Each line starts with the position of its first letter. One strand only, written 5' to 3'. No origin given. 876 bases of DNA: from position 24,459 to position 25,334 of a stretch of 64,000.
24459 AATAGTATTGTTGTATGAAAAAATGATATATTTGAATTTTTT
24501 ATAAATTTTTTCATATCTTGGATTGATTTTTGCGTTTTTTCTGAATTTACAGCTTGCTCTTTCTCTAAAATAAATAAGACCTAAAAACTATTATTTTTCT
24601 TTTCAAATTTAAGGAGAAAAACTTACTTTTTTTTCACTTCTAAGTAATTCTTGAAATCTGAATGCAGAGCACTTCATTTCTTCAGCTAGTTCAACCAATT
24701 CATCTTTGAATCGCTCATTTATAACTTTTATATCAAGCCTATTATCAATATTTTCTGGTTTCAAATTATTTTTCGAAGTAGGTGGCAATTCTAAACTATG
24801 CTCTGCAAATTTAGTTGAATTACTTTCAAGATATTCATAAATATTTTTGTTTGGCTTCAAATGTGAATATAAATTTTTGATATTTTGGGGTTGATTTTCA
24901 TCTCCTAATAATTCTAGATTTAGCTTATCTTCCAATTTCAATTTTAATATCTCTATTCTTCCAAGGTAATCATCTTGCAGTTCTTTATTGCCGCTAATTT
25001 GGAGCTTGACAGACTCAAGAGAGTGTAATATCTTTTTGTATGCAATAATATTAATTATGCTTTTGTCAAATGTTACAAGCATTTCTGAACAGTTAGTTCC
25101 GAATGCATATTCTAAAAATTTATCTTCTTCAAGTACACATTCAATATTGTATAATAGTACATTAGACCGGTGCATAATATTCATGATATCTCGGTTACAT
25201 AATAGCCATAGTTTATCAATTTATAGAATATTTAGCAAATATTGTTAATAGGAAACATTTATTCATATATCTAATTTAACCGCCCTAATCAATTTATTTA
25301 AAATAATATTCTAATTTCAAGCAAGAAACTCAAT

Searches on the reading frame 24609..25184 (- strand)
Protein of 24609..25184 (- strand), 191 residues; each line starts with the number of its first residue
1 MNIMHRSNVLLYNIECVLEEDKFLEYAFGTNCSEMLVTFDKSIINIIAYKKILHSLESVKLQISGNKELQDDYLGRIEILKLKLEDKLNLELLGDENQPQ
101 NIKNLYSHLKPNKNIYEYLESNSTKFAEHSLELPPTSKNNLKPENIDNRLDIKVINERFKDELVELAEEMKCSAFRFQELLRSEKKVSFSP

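Call 7: find_encoding_contigs(protein=window:24609-25184:-, flank=5000, max_places=6)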
Protein window:24609-25184:- (191 aa): 3 contigs read that carry it; 2 places shown.
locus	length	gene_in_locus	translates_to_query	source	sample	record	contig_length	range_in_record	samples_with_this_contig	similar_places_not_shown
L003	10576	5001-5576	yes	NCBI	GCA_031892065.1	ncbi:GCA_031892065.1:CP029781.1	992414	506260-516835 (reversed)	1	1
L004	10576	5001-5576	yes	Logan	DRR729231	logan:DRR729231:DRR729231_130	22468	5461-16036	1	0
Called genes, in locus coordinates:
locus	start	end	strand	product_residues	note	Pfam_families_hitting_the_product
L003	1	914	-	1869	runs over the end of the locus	-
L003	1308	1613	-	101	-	PF00462:Glutaredoxin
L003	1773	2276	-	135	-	-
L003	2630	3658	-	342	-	-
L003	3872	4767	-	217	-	-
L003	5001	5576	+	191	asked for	-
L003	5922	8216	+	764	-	PF00732:GMC_oxred_N (weak), PF01266:DAO (faint), PF07992:Pyr_redox_2 (weak), PF05199:GMC_oxred_C (faint)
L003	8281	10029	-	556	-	PF04042:DNA_pol_E_B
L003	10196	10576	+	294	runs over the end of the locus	-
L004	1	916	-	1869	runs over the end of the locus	-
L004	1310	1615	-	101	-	PF00462:Glutaredoxin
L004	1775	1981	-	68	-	-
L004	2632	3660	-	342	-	-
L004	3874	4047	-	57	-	-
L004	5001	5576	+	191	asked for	-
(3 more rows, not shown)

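Call 11: search_protein_families(library=pfam, proteins=[P0001, P0008, P0012, P0015], max_evalue=1)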
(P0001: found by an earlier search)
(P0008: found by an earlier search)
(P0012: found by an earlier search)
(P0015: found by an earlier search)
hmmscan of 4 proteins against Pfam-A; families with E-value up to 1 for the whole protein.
P0001 (217 aa): 0 families

P0008 (342 aa): 2 families
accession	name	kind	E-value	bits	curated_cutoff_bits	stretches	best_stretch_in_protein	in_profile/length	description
PF20157.4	Maf_flag10_N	-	0.021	14.7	23.5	1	30-91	46-107/228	Glycosyltransferase Maf N-terminal domain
PF21402.2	NLRX1_C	-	0.075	13.3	27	1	78-107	31-60/62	NLR family member X1, C-terminal domain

P0012 (244 aa): 1 family
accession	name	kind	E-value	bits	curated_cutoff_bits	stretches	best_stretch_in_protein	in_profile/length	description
PF09753.14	Use1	-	1.8e-05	25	38.3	1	69-240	53-240/243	Membrane fusion protein Use1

P0015 (764 aa): 14 families
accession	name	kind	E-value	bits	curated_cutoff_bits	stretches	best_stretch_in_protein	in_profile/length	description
PF00732.25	GMC_oxred_N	-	3.9e-12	46.9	23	2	45-196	1-110/218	GMC oxidoreductase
PF05199.19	GMC_oxred_C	-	9.9e-09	36.3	24.6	1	673-741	67-139/139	GMC oxidoreductase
PF07992.20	Pyr_redox_2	-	1.1e-05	25.4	26.1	1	45-100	1-57/291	Pyridine nucleotide-disulphide oxidoreductase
PF01266.30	DAO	-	1.8e-05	24.9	27.9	1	46-76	1-31/353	FAD dependent oxidoreductase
PF13450.12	NAD_binding_8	-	0.00012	22.7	21.9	1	49-76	1-28/68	NAD(P)-binding Rossmann-like domain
PF00890.30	FAD_binding_2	-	0.00051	19.8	20.4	1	46-78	1-33/414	FAD binding domain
PF05834.18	Lycopene_cycl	-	0.0021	17.6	23.4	1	46-76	1-33/380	Lycopene cyclase protein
PF03486.20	HI0933_like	-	0.013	15.4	50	1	46-77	2-33/244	HI0933-like protein Rossmann domain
PF02558.23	ApbA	-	0.017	15.2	22.2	1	48-100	2-51/150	Ketopantoate reductase PanE/ApbA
PF01134.28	GIDA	-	0.017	14.7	22.1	1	46-75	1-30/391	Glucose inhibited division protein A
PF00070.33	Pyr_redox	-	0.024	15.6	22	1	48-80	3-35/82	Pyridine nucleotide-disulphide oxidoreductase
PF13738.12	Pyr_redox_3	-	0.081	12.6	30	1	48-76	1-30/305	Pyridine nucleotide-disulphide oxidoreductase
PF02254.24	TrkA_N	-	0.16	12.7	23.8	1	47-82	1-36/116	TrkA-N domain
PF12831.13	FAD_oxidored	-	0.17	11.6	27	1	46-77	1-32/416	FAD dependent oxidoreductase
